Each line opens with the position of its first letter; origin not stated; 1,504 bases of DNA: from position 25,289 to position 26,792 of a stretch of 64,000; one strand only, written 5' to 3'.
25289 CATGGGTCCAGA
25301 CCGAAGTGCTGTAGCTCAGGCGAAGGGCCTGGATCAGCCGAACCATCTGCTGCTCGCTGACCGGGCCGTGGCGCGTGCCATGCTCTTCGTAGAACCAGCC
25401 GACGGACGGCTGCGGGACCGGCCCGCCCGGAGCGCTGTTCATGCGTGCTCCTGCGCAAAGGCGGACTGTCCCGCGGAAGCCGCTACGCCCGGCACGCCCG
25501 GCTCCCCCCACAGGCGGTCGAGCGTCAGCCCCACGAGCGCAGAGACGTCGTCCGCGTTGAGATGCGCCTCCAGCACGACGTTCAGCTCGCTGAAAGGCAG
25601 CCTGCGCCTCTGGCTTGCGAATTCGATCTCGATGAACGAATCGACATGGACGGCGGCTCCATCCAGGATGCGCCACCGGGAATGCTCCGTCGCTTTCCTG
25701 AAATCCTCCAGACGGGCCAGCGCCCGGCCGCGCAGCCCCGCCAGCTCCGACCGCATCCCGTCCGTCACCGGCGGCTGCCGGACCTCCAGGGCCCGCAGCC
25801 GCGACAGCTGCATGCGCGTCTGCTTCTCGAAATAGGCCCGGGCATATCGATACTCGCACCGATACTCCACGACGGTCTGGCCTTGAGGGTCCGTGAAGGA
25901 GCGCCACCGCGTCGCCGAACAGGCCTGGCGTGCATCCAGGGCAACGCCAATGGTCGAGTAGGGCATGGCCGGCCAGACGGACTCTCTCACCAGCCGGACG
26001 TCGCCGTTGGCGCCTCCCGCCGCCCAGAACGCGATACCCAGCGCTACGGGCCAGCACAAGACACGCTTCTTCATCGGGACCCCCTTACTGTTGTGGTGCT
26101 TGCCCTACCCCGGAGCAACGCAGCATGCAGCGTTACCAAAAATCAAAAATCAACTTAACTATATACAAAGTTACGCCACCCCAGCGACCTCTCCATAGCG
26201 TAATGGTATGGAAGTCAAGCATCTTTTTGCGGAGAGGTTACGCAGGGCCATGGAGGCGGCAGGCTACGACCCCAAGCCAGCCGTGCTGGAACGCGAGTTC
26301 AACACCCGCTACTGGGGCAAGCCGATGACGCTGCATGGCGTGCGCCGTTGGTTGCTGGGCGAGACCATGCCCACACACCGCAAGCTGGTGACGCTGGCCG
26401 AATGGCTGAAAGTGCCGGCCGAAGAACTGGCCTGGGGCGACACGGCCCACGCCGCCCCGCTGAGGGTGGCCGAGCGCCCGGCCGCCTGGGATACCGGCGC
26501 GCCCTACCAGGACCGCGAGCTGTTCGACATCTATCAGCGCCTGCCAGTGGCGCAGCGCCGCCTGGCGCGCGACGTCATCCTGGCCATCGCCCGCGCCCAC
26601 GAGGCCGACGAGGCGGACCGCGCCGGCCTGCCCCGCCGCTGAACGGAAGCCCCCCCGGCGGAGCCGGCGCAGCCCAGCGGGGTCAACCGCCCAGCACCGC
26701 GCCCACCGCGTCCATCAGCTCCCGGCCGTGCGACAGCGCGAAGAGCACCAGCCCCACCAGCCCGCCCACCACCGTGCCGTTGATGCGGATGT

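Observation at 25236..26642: Three-gene islet with atypical codon usage: XRE regulator divergent from a coupled secreted-protein / GYF_2 mini-protein operon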

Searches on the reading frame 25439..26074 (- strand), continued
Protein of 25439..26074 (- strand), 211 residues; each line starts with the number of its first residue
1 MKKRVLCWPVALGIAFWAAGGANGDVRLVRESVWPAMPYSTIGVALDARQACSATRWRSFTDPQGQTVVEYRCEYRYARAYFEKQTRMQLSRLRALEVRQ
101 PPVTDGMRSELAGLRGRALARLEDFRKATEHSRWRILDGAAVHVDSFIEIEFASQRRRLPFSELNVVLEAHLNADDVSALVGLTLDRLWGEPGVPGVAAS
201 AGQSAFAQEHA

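Call 78: find_encoding_contigs(protein=P0001, flank=3000, max_places=4)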
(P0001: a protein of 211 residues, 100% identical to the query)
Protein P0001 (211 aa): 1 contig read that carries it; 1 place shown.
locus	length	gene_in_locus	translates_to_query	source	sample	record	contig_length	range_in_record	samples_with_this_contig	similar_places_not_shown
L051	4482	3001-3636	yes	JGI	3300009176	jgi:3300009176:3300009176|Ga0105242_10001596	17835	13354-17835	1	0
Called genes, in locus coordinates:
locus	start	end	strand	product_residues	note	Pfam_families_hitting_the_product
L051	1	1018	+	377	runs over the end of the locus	PF00266:Aminotran_5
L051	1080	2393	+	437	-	PF04286:DUF445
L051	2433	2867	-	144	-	-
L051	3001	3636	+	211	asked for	-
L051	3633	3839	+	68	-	PF14237:GYF_2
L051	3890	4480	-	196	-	?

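Call 85: search_solved_structures(query=A1, max_evalue=1)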
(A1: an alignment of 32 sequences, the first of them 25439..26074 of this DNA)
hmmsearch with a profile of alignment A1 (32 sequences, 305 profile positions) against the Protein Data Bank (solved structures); distinct sequences matched with E-value up to 1: 68 (the best 60 are shown).
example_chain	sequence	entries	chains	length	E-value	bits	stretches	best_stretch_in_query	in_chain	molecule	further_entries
7zr2_A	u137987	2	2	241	0.0032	20.1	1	92-221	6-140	Spike protein S2',Chimeric protein mimic of SARS-CoV-2 Spike HR1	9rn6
8th8_S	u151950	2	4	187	0.011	18.3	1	95-242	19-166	Coiled-coil domain-containing protein 153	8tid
2yo3_A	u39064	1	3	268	0.02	17.5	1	76-227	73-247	GENERAL CONTROL PROTEIN GCN4, PUTATIVE INNER MEMBRANE PROTEIN, GENERAL CONTROL PROTEIN GCN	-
4zry_B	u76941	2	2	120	0.033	16.7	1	166-236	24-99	Keratin, type II cytoskeletal 1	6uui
9b7j_S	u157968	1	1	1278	0.037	16.6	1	86-167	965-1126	Dynactin subunit 1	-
9b7j_s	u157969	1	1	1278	0.037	16.6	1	86-167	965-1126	Dynactin subunit 1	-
6znl_Z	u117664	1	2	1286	0.038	16.5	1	86-180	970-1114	Dynactin subunit 1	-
30dr_S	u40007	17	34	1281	0.041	16.4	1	86-180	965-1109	Dynactin subunit 1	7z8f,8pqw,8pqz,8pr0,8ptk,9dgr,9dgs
8oyv_A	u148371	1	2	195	0.041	16.4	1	141-231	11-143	De novo designed soluble Claudin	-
7x6f_A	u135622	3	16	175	0.041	16.4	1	140-238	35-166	Quorum-sensing regulator protein G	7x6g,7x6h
4atm_A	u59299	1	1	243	0.054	16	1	81-216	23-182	AMPHIPHYSIN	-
9e5c_6k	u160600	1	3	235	0.055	16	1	161-230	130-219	Dynein arm light chain, axonemal, putative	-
1gmj_A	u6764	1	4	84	0.06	15.9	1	75-127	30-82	ATPASE INHIBITOR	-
7n6g_5I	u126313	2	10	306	0.061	15.8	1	65-164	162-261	FAP119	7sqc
6j5i_J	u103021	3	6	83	0.062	15.8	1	74-126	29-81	ATPase inhibitor, mitochondrial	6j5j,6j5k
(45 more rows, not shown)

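Call 87: find_homologous_proteins(query=L015:6179-6745:+, max_evalue=0.00001)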
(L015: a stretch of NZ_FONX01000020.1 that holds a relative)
Query L015:6179-6745:+ (188 aa): 319 proteins with E <= 0.00001 among 1000 candidates; the best 120 are listed.
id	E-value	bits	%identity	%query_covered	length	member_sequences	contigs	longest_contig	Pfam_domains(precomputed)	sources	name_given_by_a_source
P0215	1.6e-117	408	97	100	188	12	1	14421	PF14237.12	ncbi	-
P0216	1.4e-100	353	84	100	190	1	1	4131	PF14237.12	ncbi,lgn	-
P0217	6.3e-65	236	61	91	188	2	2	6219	PF14237.12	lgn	-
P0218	5.2e-64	233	54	99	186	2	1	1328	PF14237.12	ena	-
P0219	3.9e-63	231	57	94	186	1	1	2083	PF14237.12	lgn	-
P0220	1.5e-62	229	62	89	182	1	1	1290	PF14237.12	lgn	-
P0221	1.6e-61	225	51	99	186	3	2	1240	PF14237.12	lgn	-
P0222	1.7e-61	225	56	93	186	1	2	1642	PF14237.12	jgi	jgi:hypothetical protein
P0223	1.9e-61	225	56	93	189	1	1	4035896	PF14237.12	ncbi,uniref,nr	ncbi:DUF4339 domain-containing protein [Pseudomonas sp. ABC1]|uniref:DUF4339 domain-containing prote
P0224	1.0e-60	223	57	95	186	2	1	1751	PF14237.12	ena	-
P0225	1.4e-60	222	57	91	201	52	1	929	PF14237.12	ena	-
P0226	1.5e-60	222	57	93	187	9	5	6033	PF14237.12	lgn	-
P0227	1.8e-60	222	53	97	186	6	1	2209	PF14237.12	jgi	jgi:hypothetical protein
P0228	2.4e-60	221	51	99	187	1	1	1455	PF14237.12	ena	-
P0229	2.7e-60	221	55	95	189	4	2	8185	PF14237.12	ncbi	ncbi:GYF domain 2 [compost metagenome]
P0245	8.9e-59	216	54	99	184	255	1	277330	PF14237.12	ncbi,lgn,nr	ncbi:TPA: DUF4339 domain-containing protein [Pseudomonas aeruginosa]|nr:DUF4339 domain-containing pr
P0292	2.4e-56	208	51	99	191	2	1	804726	PF14237.12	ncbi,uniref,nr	ncbi:DUF4339 domain-containing protein [Variovorax terrae]|uniref:DUF4339 domain-containing protein 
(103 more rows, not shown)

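Call 88: find_encoding_contigs(protein=P0245, flank=5000, max_places=3)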
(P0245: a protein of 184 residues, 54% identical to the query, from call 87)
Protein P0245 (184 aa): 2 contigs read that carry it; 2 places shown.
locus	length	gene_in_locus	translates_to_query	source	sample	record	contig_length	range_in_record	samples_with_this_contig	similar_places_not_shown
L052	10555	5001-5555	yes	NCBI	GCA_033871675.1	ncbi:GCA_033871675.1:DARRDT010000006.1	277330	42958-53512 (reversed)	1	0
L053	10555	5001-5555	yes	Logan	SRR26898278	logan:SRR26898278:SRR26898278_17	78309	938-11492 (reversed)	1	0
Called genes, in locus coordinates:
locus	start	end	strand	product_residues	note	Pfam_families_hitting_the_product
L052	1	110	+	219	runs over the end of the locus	-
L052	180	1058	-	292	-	-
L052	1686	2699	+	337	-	PF13280:WYL, PF25583:WCX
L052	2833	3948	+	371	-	PF00735:Septin (faint), PF01926:MMR_HSR1, PF04548:AIG1, PF05128:DUF697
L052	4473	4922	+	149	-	PF27224:YfjT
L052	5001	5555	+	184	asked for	PF14237:GYF_2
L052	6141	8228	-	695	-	PF21185:RecD_N, PF01443:Viral_helicase1 (faint), PF13245:AAA_19, PF13401:AAA_22 (weak), PF13604:AAA_30, PF05127:NAT10_TcmA_helicase, PF18335:SH3_13, PF13538:UvrD_C_2, +1 more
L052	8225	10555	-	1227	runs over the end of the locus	PF00580:UvrD-helicase, PF13245:AAA_19, PF13361:UvrD_C, PF13538:UvrD_C_2 (faint), PF12705:PDDEXK_1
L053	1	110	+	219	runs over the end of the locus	-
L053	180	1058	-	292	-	-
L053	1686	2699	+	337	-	PF13280:WYL, PF25583:WCX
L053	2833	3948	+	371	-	PF00735:Septin (faint), PF01926:MMR_HSR1, PF04548:AIG1, PF05128:DUF697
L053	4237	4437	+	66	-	-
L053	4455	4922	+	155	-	PF27224:YfjT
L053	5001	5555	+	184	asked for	PF14237:GYF_2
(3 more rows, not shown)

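Call 89: find_encoding_contigs(protein=P0292, flank=5000, max_places=2)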
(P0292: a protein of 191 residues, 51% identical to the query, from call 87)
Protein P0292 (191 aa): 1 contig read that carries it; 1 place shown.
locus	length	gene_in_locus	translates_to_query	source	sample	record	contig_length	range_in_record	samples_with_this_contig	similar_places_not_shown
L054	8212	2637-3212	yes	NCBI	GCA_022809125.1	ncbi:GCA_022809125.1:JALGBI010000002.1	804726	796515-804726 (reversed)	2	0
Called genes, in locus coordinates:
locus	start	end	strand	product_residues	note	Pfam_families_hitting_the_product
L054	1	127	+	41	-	PF04002:RadC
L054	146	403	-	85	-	PF12844:HTH_19 (weak), PF13560:HTH_31, PF13443:HTH_26 (weak), PF01381:HTH_3, PF08535:KorB (weak)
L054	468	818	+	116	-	-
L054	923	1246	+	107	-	-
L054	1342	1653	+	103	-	PF10947:DUF2628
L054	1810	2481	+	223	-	-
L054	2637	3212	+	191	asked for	PF14237:GYF_2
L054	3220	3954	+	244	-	-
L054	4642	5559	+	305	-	-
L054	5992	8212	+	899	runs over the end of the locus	PF13086:AAA_11 (faint), PF13191:AAA_16 (faint), PF13245:AAA_19, PF13604:AAA_30, PF01443:Viral_helicase1, PF09848:SLFN-g3_helicase (faint), PF01443:Viral_helicase1 (weak), PF13538:UvrD_C_2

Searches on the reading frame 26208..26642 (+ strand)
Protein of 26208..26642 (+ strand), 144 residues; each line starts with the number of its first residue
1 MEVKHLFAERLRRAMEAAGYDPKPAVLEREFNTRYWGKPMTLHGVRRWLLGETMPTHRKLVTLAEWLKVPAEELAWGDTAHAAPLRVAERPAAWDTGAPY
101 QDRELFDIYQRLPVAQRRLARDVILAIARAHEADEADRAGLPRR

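Call 4: search_protein_families(library=pfam, proteins=[window:26208-26642:+], max_evalue=1)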
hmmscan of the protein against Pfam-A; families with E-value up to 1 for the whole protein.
window:26208-26642:+ (144 aa): 1 family
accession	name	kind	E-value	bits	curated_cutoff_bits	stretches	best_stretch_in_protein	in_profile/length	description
PF13560.12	HTH_31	-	0.021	15.6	27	1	7-75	2-62/64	Helix-turn-helix domain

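Call 5: search_protein_families(library=ncbifam, proteins=[window:26208-26642:+], max_evalue=1)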
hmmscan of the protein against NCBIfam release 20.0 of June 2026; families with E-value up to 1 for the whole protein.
window:26208-26642:+ (144 aa): 1 family
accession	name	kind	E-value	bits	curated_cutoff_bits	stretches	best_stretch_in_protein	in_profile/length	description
NF007257.0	PRK09706.1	subfamily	0.0097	15.7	101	1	44-116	34-103/135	transcriptional repressor DicA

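Call 39: search_protein_families(library=padloc, proteins=[window:26208-26642:+], max_evalue=0.1)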
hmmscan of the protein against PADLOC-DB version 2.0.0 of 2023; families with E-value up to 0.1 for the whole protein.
window:26208-26642:+ (144 aa): 0 families

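Call 40: search_protein_families(library=phrogs, proteins=[window:26208-26642:+], max_evalue=0.1)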
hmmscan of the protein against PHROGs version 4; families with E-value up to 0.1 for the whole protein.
window:26208-26642:+ (144 aa): 3 families
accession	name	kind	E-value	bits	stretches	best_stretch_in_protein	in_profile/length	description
phrog_2967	-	transcription regulation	0.00024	21.7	1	4-80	8-75/225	transcriptional regulator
phrog_4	-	transcription regulation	0.00034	20.7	1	6-79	136-196/400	transcriptional repressor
phrog_2328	-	transcription regulation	0.016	16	0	7-79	16-79/128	transcriptional repressor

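Call 65: search_solved_structures(query=window:26208-26642:+, max_evalue=10, show_alignments=2)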
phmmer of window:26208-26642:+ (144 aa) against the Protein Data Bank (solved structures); distinct sequences matched with E-value up to 10: 10.
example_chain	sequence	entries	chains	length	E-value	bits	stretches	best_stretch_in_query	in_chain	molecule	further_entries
4v6f_DI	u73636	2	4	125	0.0046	20.2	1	69-117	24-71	50S ribosomal protein L7/L12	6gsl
7p0k_AAA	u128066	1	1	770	2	11.6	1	29-73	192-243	Isoform 2 of Ectonucleotide pyrophosphatase/phosphodiesterase family member 2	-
7z3k_AAA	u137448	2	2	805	2.1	11.6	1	29-73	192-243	Isoform 2 of Ectonucleotide pyrophosphatase/phosphodiesterase family member 2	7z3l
7z0n_AAA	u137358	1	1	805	2.1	11.6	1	29-73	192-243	Isoform 2 of Ectonucleotide pyrophosphatase/phosphodiesterase family member 2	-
5dlt_A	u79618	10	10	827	2.1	11.6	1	29-73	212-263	Ectonucleotide pyrophosphatase/phosphodiesterase family member 2 | Ectonucleotide pyrophosphatase/phosphodiesterase family member 2,Ectonucleotide pyrophosph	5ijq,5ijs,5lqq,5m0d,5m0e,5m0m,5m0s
9ftn_A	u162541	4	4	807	2.1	11.6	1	29-73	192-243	Isoform 2 of Ectonucleotide pyrophosphatase/phosphodiesterase family member 2 | Isoform 2 of Autotaxin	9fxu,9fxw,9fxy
5l0k_A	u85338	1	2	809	2.1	11.6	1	29-73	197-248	Ectonucleotide pyrophosphatase/phosphodiesterase family member 2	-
5dlv_A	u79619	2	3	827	2.1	11.6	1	29-73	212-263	Ectonucleotide pyrophosphatase/phosphodiesterase family member 2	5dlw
2xr9_A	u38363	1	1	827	2.1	11.6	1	29-73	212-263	ECTONUCLEOTIDE PYROPHOSPHATASE/PHOSPHODIESTERASE FAMILY MEMBER 2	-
9ent_A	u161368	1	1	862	2.2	11.5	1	29-73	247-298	Ectonucleotide pyrophosphatase/phosphodiesterase family member 2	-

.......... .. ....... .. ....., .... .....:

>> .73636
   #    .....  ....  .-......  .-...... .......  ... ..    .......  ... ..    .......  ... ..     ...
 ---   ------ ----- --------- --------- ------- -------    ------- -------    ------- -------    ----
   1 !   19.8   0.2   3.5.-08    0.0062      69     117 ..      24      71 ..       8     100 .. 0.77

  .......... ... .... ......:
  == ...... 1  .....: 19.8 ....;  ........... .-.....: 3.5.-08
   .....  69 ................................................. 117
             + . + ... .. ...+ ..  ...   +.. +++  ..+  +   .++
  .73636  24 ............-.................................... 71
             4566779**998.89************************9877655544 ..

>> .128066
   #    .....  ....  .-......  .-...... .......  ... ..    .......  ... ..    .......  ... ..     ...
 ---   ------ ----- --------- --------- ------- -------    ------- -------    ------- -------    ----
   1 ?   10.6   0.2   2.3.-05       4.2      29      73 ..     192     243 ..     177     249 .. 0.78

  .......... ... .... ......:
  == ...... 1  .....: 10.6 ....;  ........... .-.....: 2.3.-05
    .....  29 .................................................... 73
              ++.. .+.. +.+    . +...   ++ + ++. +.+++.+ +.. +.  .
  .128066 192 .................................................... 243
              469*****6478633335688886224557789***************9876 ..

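Call 66: find_homologous_proteins(query=window:26208-26642:+, max_evalue=0.00001)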
Query window:26208-26642:+ (144 aa): 884 proteins with E <= 0.00001 among 1392 candidates; the best 120 are listed.
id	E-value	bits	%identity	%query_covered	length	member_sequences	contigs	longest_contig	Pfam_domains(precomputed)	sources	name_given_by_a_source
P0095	5.0e-81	288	100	90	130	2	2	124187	-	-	-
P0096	2.1e-73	263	84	100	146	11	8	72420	-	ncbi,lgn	-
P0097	2.7e-68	246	79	97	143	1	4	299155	-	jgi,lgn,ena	-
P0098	7.5e-61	222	75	86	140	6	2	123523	-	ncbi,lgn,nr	ncbi:MAG: XRE family transcriptional regulator [Acidovorax sp.]|nr:XRE family transcriptional regula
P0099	1.4e-58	215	76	94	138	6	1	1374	-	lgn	-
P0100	2.7e-57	211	71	86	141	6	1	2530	-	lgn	-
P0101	4.1e-57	210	73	93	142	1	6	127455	-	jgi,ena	jgi:hypothetical protein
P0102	5.0e-57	210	73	85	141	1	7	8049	-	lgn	-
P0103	2.1e-56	208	69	86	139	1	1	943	-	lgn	-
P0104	4.3e-56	207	70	86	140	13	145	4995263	-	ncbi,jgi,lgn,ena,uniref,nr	ncbi:XRE family transcriptional regulator [Alicycliphilus denitrificans]|uniref:DNA-binding protein 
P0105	8.4e-56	206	71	85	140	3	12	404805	-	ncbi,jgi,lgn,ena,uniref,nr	ncbi:XRE family transcriptional regulator [Comamonas sp. w2-DMI]|uniref:XRE family transcriptional r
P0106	1.2e-55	205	71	88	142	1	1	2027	-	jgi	jgi:hypothetical protein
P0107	1.3e-55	205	70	86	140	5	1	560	-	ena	-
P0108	3.0e-55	204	67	88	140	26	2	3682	-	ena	-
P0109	3.2e-55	204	71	94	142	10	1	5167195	-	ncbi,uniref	ncbi:XRE family transcriptional regulator [Acidovorax sp. SDU_ACID1]|uniref:XRE family transcription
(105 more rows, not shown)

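Call 67: find_encoding_contigs(protein=P0097, flank=8000, max_places=3)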
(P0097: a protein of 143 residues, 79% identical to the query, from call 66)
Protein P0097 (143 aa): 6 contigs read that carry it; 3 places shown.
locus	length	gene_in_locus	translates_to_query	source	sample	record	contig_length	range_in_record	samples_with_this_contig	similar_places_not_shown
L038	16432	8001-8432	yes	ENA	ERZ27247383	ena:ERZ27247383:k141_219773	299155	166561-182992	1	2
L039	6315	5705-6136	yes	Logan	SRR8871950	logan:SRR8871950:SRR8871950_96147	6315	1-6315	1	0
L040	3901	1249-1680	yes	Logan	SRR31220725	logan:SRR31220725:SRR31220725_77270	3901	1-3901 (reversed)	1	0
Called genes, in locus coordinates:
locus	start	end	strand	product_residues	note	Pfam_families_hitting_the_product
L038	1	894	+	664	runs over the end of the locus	PF00580:UvrD-helicase, PF13245:AAA_19 (weak), PF13361:UvrD_C, PF13538:UvrD_C_2 (weak)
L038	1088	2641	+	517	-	PF01565:FAD_binding_4, PF02913:FAD-oxidase_C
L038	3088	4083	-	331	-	-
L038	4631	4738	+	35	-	-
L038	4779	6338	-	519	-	-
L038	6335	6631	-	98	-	-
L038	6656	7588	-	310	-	PF13280:WYL, PF25583:WCX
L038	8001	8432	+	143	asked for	-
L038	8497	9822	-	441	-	PF04286:DUF445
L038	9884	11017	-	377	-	PF00266:Aminotran_5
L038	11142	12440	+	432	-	PF25919:BSH_CusB (faint), PF00364:Biotin_lipoyl (faint), PF25917:BSH_RND, PF25973:BSH_CzcB, PF25944:Beta-barrel_RND (faint), PF25984:BSH_YknX (weak), PF25876:HH_MFP_RND (weak), PF25967:RND-MFP_C, +1 more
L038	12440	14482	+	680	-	PF00005:ABC_tran, PF02463:SMC_N (faint), PF12704:MacB_PCD, PF02687:FtsX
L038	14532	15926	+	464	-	PF02321:OEP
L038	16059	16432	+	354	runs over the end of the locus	PF01212:Beta_elim_lyase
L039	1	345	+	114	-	?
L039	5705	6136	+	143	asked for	-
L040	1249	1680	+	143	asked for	-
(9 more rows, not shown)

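Call 68: find_encoding_contigs(protein=P0096, flank=8000, max_places=6)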
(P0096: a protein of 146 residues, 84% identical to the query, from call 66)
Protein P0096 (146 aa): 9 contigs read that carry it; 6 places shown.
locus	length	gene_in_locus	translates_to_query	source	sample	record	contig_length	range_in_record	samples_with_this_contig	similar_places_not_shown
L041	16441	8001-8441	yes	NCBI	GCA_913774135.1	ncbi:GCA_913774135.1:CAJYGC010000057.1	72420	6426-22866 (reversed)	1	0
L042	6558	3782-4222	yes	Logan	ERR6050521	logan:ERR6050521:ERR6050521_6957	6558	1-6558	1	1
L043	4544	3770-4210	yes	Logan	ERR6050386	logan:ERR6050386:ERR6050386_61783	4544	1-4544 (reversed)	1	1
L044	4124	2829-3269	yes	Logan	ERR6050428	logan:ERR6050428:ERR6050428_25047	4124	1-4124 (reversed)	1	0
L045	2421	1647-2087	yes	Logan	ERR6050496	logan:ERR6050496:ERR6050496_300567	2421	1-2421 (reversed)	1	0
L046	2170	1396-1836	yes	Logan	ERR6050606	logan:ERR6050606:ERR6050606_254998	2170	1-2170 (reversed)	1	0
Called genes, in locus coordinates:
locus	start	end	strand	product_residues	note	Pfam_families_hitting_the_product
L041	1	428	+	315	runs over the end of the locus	PF00126:HTH_1, PF03466:LysR_substrate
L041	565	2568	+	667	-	PF00580:UvrD-helicase, PF01443:Viral_helicase1 (faint), PF13245:AAA_19, PF13361:UvrD_C, PF13538:UvrD_C_2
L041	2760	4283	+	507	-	PF01565:FAD_binding_4, PF02913:FAD-oxidase_C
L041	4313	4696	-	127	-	-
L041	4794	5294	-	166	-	PF04286:DUF445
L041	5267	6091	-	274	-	PF04286:DUF445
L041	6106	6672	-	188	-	PF14237:GYF_2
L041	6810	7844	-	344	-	-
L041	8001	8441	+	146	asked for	-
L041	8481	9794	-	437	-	PF04286:DUF445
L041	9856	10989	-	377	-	PF00266:Aminotran_5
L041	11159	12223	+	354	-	PF01212:Beta_elim_lyase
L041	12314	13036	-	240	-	PF01168:Ala_racemase_N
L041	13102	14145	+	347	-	PF00437:T2SSE, PF13191:AAA_16 (faint), PF13555:AAA_29 (faint), PF25199:nSTAND_NTPase5 (faint)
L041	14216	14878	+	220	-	PF00027:cNMP_binding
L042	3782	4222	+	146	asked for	-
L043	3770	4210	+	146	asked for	-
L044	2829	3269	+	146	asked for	-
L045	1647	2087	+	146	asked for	-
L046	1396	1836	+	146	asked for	-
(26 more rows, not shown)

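Call 69: search_protein_families(library=padloc, proteins=[L038:3088-4083:-, L038:4779-6338:-, L038:6335-6631:-, L038:6656-7588:-], max_evalue=0.01)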
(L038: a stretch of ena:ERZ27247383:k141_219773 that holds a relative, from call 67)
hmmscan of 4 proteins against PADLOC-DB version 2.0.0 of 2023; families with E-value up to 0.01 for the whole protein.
L038:3088-4083:- (331 aa): 2 families
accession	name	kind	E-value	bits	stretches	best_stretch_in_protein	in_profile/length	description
PDLC04407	PDC-M09A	-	4.3e-28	96.6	1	34-301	5-273/282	-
PDLC04406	PDC-M09A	-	1.4e-21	75.3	1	111-309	126-324/330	-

L038:4779-6338:- (519 aa): 2 families
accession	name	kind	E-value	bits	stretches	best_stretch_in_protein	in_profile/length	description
PDLC04409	PDC-M09B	-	1e-18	65.2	1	70-431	52-404/480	-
PDLC04408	PDC-M09B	-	6.3e-11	39.4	1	220-446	208-427/486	-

L038:6335-6631:- (98 aa): 0 families

L038:6656-7588:- (310 aa): 4 families
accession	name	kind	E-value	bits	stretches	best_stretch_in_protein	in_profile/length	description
PDLC01652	WYL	-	7.9e-25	86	1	129-304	8-161/162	"CAS-I,CAS-II,CAS-III,CAS-IV,CAS-V,CAS-VI; associated_signaling"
PDLC01457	WYL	-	2e-21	74.6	1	23-251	2-207/229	"CAS-I,CAS-II,CAS-III,CAS-IV,CAS-V,CAS-VI; associated_signaling"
PDLC01766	Cas3c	-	8e-11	38.9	1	182-301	188-309/1009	-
PDLC01420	Cas5_IIId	-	0.0014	16.3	1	92-185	49-140/343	CAS-III-D; effector_G5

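Call 77: find_encoding_contigs(protein=P0095, flank=3000, max_places=4)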
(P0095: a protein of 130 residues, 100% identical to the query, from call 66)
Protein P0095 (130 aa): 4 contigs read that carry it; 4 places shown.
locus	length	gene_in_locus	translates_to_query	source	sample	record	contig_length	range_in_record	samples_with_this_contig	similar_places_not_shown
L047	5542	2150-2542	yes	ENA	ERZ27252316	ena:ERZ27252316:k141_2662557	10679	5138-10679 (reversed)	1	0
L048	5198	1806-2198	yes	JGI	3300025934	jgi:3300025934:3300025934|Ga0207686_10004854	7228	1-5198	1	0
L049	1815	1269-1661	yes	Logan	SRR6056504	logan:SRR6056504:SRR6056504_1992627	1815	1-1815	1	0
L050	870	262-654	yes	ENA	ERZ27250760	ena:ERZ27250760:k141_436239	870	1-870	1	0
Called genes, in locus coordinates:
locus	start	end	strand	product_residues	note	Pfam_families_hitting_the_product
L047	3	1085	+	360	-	?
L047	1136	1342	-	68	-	PF14237:GYF_2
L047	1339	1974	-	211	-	-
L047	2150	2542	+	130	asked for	-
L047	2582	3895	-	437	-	PF04286:DUF445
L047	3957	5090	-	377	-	PF00266:Aminotran_5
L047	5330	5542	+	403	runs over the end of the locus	PF25919:BSH_CusB (faint), PF00364:Biotin_lipoyl (faint), PF25917:BSH_RND, PF25944:Beta-barrel_RND (faint), PF25973:BSH_CzcB, PF25984:BSH_YknX (weak), PF25967:RND-MFP_C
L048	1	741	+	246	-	?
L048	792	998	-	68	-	PF14237:GYF_2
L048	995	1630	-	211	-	-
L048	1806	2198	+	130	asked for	-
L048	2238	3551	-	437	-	PF04286:DUF445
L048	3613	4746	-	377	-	PF00266:Aminotran_5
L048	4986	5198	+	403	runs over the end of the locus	PF25919:BSH_CusB (faint), PF00364:Biotin_lipoyl (faint), PF25917:BSH_RND, PF25944:Beta-barrel_RND (faint), PF25973:BSH_CzcB, PF25984:BSH_YknX (weak), PF25967:RND-MFP_C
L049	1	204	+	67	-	?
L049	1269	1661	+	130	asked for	-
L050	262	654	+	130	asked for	-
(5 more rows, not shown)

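Call 86: search_solved_structures(query=A4, max_evalue=1, show_alignments=1)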
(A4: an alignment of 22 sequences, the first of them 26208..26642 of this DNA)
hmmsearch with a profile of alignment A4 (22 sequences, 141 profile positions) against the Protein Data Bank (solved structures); distinct sequences matched with E-value up to 1: 1.
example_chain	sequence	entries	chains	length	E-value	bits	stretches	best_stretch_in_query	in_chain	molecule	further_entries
3op9_A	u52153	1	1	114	0.042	17.2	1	45-94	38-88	Pli0006 protein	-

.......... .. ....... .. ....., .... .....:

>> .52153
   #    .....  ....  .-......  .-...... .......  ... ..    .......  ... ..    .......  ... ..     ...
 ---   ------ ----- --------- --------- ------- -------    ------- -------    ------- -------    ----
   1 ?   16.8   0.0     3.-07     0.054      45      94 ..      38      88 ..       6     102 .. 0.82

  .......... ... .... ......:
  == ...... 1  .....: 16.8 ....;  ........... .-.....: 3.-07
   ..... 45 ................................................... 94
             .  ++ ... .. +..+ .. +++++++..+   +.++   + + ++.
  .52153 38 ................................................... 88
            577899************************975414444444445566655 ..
